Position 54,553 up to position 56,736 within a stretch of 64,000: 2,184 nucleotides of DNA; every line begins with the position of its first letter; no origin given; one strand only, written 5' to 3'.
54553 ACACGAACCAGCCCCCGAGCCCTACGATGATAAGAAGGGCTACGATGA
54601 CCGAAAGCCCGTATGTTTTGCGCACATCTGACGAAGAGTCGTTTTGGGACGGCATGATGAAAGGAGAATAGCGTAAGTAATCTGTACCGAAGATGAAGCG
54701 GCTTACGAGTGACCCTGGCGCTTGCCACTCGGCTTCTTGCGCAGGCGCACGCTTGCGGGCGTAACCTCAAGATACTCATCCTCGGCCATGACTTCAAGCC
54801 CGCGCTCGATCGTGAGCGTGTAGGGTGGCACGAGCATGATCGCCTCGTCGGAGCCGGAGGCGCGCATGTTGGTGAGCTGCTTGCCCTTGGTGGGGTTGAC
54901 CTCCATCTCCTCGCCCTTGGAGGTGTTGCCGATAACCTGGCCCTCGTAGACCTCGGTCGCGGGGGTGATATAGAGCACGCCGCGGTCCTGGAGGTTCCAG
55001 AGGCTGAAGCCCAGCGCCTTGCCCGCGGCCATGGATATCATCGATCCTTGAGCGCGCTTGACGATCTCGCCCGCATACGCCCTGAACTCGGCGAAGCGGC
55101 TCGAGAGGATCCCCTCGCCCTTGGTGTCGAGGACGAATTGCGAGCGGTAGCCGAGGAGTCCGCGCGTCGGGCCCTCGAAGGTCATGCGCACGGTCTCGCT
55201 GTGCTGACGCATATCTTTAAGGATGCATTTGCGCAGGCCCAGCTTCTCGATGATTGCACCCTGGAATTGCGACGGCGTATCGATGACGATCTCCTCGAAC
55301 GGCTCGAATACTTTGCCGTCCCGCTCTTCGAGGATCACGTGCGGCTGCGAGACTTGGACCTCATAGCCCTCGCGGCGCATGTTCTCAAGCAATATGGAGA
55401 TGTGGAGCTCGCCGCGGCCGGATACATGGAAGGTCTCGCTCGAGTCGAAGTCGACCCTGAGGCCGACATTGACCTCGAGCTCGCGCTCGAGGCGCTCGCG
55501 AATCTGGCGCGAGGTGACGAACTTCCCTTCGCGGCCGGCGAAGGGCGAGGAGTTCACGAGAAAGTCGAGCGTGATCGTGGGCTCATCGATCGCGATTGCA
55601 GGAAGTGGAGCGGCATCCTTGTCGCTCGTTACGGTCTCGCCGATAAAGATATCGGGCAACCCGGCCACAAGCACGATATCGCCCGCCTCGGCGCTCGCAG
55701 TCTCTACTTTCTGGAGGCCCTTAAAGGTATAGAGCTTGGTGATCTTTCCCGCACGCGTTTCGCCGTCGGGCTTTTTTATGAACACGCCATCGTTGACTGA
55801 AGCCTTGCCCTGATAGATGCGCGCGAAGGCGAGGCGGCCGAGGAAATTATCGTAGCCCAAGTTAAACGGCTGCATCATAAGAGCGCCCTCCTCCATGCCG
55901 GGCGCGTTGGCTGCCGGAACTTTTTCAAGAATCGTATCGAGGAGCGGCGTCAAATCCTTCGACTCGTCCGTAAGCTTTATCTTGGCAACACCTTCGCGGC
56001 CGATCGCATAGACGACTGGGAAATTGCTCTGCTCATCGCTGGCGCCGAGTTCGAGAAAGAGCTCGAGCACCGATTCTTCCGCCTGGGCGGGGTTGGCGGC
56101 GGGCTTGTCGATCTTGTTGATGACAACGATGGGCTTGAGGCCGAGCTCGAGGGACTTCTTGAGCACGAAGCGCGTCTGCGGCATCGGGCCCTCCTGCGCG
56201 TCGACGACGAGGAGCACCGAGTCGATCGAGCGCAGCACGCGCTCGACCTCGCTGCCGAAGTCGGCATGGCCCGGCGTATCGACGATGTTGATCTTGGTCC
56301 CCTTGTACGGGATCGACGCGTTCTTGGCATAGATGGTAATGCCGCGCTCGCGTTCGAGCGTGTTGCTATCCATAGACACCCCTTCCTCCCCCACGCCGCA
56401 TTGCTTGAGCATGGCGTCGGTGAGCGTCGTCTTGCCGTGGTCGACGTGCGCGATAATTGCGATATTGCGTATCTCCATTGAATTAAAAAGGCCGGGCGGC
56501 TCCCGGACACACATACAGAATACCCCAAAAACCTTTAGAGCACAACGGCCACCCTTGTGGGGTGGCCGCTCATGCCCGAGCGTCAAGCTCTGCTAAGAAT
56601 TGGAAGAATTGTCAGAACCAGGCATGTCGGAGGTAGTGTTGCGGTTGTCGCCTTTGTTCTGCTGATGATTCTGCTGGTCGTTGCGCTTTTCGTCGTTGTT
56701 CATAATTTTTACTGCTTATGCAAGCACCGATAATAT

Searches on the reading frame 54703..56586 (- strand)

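Call 49: search_protein_families(library=pfam, proteins=[window:54703-56586:-], max_evalue=0.001)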
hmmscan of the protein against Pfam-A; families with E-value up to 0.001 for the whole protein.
window:54703-56586:- (627 aa): 8 families
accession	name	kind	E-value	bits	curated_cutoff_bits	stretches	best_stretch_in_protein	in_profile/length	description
PF00009.33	GTP_EFTU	-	8.7e-53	179.1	26.5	1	38-224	2-187/188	Elongation factor Tu GTP binding domain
PF21018.2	BipA_C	-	1.9e-39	134.2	23.8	1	513-619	1-107/110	TypA/BipA C-terminal domain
PF00679.30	EFG_C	-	2e-17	63.4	27.9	1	426-511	2-88/89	Elongation factor G C-terminus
PF03144.31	GTP_EFTU_D2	-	4e-12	46.8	30.3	1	250-320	1-73/73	Elongation factor Tu domain 2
PF01926.29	MMR_HSR1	-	8.8e-08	32.7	21.9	1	42-158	2-113/113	50S ribosome-binding GTPase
PF22042.2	EF-G_D2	-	1.9e-07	31.5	27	1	243-321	9-83/84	Elongation factor G domain 2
PF02421.24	FeoB_N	-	0.00018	21.5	27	1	82-178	32-134/156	Ferrous iron transport protein B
PF14492.12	EFG_III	-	0.00072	20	27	0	361-412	20-73/75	Elongation Factor G, domain III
